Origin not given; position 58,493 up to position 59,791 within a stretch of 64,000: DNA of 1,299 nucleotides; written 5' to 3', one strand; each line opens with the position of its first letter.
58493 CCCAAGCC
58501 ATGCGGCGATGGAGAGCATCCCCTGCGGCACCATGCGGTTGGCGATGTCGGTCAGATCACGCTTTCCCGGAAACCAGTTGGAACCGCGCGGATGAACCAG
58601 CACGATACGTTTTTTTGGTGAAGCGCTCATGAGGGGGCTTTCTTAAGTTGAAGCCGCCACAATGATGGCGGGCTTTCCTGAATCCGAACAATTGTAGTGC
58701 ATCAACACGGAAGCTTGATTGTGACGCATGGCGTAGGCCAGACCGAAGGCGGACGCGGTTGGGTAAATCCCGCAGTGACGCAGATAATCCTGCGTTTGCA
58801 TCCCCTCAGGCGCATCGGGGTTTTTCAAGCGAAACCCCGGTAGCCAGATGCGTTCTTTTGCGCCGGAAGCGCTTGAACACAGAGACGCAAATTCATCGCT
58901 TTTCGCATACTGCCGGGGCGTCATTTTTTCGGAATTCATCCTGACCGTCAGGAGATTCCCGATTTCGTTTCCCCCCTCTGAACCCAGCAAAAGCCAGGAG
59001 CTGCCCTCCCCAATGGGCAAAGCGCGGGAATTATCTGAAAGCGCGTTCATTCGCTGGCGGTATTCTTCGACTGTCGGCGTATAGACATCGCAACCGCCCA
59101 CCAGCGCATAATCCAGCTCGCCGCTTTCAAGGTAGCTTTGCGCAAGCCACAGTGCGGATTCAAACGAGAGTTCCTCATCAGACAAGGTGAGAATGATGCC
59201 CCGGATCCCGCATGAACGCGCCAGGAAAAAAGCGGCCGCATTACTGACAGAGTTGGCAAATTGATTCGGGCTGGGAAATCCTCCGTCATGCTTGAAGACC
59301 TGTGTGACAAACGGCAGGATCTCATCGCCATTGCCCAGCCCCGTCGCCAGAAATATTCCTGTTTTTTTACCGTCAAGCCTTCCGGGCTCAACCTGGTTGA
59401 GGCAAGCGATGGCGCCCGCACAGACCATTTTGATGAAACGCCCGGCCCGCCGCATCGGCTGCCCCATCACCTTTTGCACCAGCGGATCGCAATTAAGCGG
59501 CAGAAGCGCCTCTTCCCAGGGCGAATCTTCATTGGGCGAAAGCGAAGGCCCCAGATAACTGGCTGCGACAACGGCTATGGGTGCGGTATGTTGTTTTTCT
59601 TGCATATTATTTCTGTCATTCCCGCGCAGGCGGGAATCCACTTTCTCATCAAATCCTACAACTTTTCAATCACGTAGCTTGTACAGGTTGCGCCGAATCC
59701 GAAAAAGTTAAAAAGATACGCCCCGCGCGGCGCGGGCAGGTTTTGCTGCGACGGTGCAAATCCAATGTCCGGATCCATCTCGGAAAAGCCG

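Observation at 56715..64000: Type-II FAS/PKS-like lipid cluster combining KS, a Cys-less KS partner and ACP with a B12-radical SAM enzyme, an orphan ABC-2 permease, a secreted START protein and an acyl-adenylating enzyme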

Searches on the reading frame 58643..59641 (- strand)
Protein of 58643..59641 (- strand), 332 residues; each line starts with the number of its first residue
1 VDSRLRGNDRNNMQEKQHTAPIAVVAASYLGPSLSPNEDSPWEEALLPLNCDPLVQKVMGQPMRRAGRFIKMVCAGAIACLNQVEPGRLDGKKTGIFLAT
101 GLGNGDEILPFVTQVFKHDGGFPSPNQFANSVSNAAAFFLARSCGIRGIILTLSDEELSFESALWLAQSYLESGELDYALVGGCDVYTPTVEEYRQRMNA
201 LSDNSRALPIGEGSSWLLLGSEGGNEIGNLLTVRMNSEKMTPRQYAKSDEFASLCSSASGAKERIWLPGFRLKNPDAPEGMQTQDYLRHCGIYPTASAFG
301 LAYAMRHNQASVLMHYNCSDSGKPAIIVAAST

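Call 3: search_protein_families(library=pfam, proteins=[window:58643-59641:-], max_evalue=0.01)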
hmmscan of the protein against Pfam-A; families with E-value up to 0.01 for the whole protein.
window:58643-59641:- (332 aa): 1 family
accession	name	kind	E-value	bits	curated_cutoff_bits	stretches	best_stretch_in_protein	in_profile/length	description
PF00109.32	ketoacyl-synt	-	5.4e-07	29.9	20.8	1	50-207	70-225/252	Beta-ketoacyl synthase, N-terminal domain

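Call 6: search_protein_families(library=ncbifam, proteins=[window:58643-59641:-], max_evalue=0.01)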
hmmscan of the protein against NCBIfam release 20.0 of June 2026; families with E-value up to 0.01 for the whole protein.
window:58643-59641:- (332 aa): 3 families
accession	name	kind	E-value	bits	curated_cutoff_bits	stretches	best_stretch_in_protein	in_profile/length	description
NF006618.0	PRK09185.1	subfamily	0.0011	18.1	407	1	111-190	115-194/394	beta-ketoacyl-ACP synthase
TIGR03150.1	fabF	equivalog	0.0017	17.2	493.75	1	61-188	63-192/407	beta-ketoacyl-ACP synthase II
NF005589.0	PRK07314.1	subfamily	0.0091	14.8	387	0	60-186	65-193/413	beta-ketoacyl-ACP synthase II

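Call 40: search_solved_structures(query=window:58643-59605:-, max_evalue=1)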
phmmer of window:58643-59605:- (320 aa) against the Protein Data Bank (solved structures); distinct sequences matched with E-value up to 1: 14.
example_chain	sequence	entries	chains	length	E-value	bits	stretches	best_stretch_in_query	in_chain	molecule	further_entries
9s5h_C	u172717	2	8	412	9e-05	25.1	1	53-176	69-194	3-oxoacyl-(Acyl-carrier-protein) synthase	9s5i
1j3n_A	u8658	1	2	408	0.0011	21.5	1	49-190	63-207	3-oxoacyl-(acyl-carrier protein) synthase II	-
9d2z_A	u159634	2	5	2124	0.0087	18.5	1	72-176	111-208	Mycocerosic acid synthase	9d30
9d2y_A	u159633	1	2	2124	0.0089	18.5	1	72-176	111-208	Multifunctional mycocerosic acid synthase membrane-associated MAS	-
6qsp_A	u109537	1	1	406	0.012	18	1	88-177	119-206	Beta-ketoacyl synthase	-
9ka5_A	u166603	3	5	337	0.15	14.5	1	124-194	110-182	Beta-ketoacyl-[acyl-carrier-protein] synthase III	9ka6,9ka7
2rjt_A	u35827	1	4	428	0.46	12.9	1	74-209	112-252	Beta-ketoacyl-ACP synthase II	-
1hn9_A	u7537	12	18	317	0.61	12.5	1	131-195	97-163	BETA-KETOACYL-ACYL CARRIER PROTEIN SYNTHASE III | 3-oxoacyl-[acyl-carrier-protein] synthase III | 3-oxoacyl-[acyl-carrier-protein] synthase 3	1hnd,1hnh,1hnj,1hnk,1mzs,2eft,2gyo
1ebl_A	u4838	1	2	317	0.62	12.5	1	131-195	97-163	BETA-KETOACYL-ACP SYNTHASE III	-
6x7r_A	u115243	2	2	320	0.62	12.4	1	131-195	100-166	3-oxoacyl-[acyl-carrier-protein] synthase 3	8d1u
2alm_A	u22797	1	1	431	0.62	12.4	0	76-209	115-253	3-oxoacyl-(acyl-carrier-protein) synthase II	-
1ox0_A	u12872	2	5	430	0.66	12.4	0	76-209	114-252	Beta ketoacyl-acyl carrier protein synthase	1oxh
9ka2_A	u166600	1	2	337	0.69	12.3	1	131-194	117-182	Beta-ketoacyl-[acyl-carrier-protein] synthase III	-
3il9_A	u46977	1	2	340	0.7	12.3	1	131-194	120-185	3-oxoacyl-[acyl-carrier-protein] synthase 3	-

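Call 43: search_solved_structures(query=window:58643-59605:-, max_evalue=0.01, show_alignments=2)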
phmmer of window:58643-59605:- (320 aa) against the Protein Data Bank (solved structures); distinct sequences matched with E-value up to 0.01: 4.
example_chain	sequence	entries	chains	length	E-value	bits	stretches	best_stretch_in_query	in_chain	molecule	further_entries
9s5h_C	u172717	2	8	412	9e-05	25.1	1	53-176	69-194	3-oxoacyl-(Acyl-carrier-protein) synthase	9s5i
1j3n_A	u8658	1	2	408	0.0011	21.5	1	49-190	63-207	3-oxoacyl-(acyl-carrier protein) synthase II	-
9d2z_A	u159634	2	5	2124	0.0087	18.5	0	72-176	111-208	Mycocerosic acid synthase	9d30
9d2y_A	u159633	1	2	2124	0.0089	18.5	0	72-176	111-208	Multifunctional mycocerosic acid synthase membrane-associated MAS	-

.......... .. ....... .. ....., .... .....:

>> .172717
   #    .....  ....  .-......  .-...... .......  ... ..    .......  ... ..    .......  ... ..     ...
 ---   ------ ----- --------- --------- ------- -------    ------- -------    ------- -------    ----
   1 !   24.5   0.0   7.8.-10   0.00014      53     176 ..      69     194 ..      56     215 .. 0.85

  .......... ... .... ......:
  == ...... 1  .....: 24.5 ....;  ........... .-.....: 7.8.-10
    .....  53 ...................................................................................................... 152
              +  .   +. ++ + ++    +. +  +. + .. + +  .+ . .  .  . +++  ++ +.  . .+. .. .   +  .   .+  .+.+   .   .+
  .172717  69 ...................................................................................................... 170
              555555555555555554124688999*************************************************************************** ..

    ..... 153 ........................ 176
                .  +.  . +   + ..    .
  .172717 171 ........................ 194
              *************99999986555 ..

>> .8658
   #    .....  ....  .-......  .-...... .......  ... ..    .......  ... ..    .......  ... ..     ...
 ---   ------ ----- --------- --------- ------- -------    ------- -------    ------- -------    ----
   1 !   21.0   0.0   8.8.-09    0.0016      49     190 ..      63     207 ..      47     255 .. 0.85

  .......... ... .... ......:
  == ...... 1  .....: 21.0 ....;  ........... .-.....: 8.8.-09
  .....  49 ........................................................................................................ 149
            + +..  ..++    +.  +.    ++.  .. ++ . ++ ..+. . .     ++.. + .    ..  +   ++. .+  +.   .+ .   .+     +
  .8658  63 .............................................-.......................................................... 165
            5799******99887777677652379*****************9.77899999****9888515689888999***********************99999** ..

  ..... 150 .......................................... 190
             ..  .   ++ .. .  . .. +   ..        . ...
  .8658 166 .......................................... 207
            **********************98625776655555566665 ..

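Call 61: find_homologous_proteins(query=window:58643-59605:-, max_evalue=0.001)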
Query window:58643-59605:- (320 aa): 367 proteins with E <= 0.001 among 5594 candidates; the best 120 are listed.
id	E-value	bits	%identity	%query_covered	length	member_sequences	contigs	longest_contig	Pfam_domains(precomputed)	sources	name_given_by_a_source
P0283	3.8e-200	682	93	100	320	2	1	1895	PF00109.33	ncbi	-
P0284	1.0e-158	546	74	100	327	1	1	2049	-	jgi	jgi:hypothetical protein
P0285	2.8e-154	531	72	100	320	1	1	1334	-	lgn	-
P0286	6.9e-154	530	74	96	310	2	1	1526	PF00109.33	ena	-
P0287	2.8e-152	525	72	98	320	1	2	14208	PF00109.33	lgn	-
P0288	2.0e-150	518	69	100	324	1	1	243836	PF00109.33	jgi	-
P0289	2.4e-149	515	69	99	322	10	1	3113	PF00109.33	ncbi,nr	ncbi:MAG TPA: beta-ketoacyl synthase N-terminal-like domain-containing protein [Smithellaceae bacter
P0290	7.9e-149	513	71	99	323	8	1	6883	PF00109.33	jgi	-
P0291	1.2e-148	513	69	99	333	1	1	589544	PF00109.33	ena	-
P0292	1.7e-148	512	69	100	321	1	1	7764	PF00109.33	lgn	-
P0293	5.7e-148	510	68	100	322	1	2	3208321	PF00109.33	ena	-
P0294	1.5e-147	509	71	97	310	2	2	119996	PF00109.33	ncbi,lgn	-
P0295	3.1e-147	508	71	99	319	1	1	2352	PF00109.33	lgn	-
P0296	2.7e-145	502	70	99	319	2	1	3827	PF00109.33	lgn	-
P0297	5.8e-145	500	68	100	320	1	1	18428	PF00109.33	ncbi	-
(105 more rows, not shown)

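Call 78: predict_structure(alignment_id=A4)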
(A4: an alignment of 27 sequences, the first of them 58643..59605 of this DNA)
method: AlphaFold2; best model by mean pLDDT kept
length: 320 residues; sequences in the alignment: 27
mean_pLDDT: 77.3   pTM: 0.84
mean pLDDT of the five models: 77.3, 77.3, 76.0, 74.5, 74.4
residues with pLDDT >= 90: 99; 70-90: 129; 50-70: 53; < 50: 39
segments of 3 or more residues with pLDDT < 50: 32-51, 91-101, 116-118
pLDDT, mean of each block of 10 residues (from residue 1): 63 87 66 45 40 68 86 87 82 40 59 52 76 71 76 90 91 68 78 78 88 85 82 92 88 94 93 84 89 93 89 93
secondary structure, 60 per line:
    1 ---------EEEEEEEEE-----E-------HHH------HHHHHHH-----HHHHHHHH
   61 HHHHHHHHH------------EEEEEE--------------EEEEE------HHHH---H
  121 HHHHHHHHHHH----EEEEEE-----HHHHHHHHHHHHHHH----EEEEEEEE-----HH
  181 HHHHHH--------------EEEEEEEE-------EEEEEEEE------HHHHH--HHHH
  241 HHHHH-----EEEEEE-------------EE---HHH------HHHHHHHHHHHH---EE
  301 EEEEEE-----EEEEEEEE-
elements in order: E10-18 H41-47 H53-69 E82-87 E102-106 H113-116 H120-131 E136-141 H147-161 E166-173 H179-186 E201-208 E216-223 H230-234 H237-245 E251-256 H284-295 E299-306 E312-319

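Call 81: fold_search(library=pdb, model_id=the predicted structure)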
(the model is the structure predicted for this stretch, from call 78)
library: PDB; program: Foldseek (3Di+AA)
matches with E <= 10: 1232; with E <= 0.001: 991
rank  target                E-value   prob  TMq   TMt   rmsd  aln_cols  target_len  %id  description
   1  4opf                  6.9e-11  1.00  0.54  0.48   8.1       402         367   17  Streptomcyes albus JA3453 oxazolomycin ketosynthase domain OzmH KS8 (released 2014-02-19)
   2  5e6k_A                1.3e-10  1.00  0.54  0.35   8.8       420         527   15  Ketosynthase from module 6 of the bacillaene synthase from Bacillus subtilis 168 (C167S mutant, crystal form 2) (released 2015-11-18)
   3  5erf_A                1.4e-10  1.00  0.54  0.34   8.8       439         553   16  Ketosynthase from module 6 of the bacillaene synthase from Bacillus subtilis 168 (released 2015-12-23)
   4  5erf_B                2.2e-10  1.00  0.54  0.33   9.0       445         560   16  Ketosynthase from module 6 of the bacillaene synthase from Bacillus subtilis 168 (released 2015-12-23)
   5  5e5n_C                2.6e-10  1.00  0.57  0.37   8.4       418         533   15  Ketosynthase from module 6 of the bacillaene synthase from Bacillus subtilis 168 (C167S mutant, crystal form 1) (released 2015-11-18)
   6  8tpw_B                2.6e-10  1.00  0.55  0.23   9.6       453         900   13  Crosslinked 6-deoxyerythronolide B synthase (DEBS) Module 3 in complex with antibody fragment 1B2: cis-oriented 1B2 an (released 2024-08-07)
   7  5eny_A                5.1e-10  1.00  0.57  0.35   8.5       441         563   15  Ketosynthase from module 6 connected to acyl carrier protein from module 5 (unobservable) of the bacillaene synthase f (released 2015-12-23)
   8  5e5n_A                5.1e-10  1.00  0.55  0.34   8.8       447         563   15  Ketosynthase from module 6 of the bacillaene synthase from Bacillus subtilis 168 (C167S mutant, crystal form 1) (released 2015-11-18)
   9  7wvz_A                5.8e-10  1.00  0.60  0.14   8.4       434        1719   15  CalA3_modular PKS_KS-AT-DH-KR (released 2023-02-22)
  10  5eny_B                7.8e-10  1.00  0.55  0.36   8.2       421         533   15  Ketosynthase from module 6 connected to acyl carrier protein from module 5 (unobservable) of the bacillaene synthase f (released 2015-12-23)
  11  9ka5                  8.3e-10  1.00  0.51  0.51  11.9       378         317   13  Crystal structure of beta-ketoacyl-ACP synthase FabH C112Q from E. coli (released 2025-09-10)
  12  4nhd_D                8.3e-10  1.00  0.52  0.52  11.9       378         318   14  Crystal structure of beta-ketoacyl-ACP synthase III (FabH) from Vibrio Cholerae in complex with Coenzyme A (released 2013-12-25)
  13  5e5n_B                8.8e-10  1.00  0.57  0.35   8.4       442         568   15  Ketosynthase from module 6 of the bacillaene synthase from Bacillus subtilis 168 (C167S mutant, crystal form 1) (released 2015-11-18)
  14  6smo_G                1.0e-09  1.00  0.57  0.52   9.9       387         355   10  AntDE:AntF (apo): type II PKS acyl-carrier protein in complex with its ketosynthase bound to the hexaketide (released 2020-05-27)
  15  6kxf_B                1.1e-09  1.00  0.61  0.56   7.9       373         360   13  The ishigamide ketosynthase/chain length factor (released 2020-05-06)
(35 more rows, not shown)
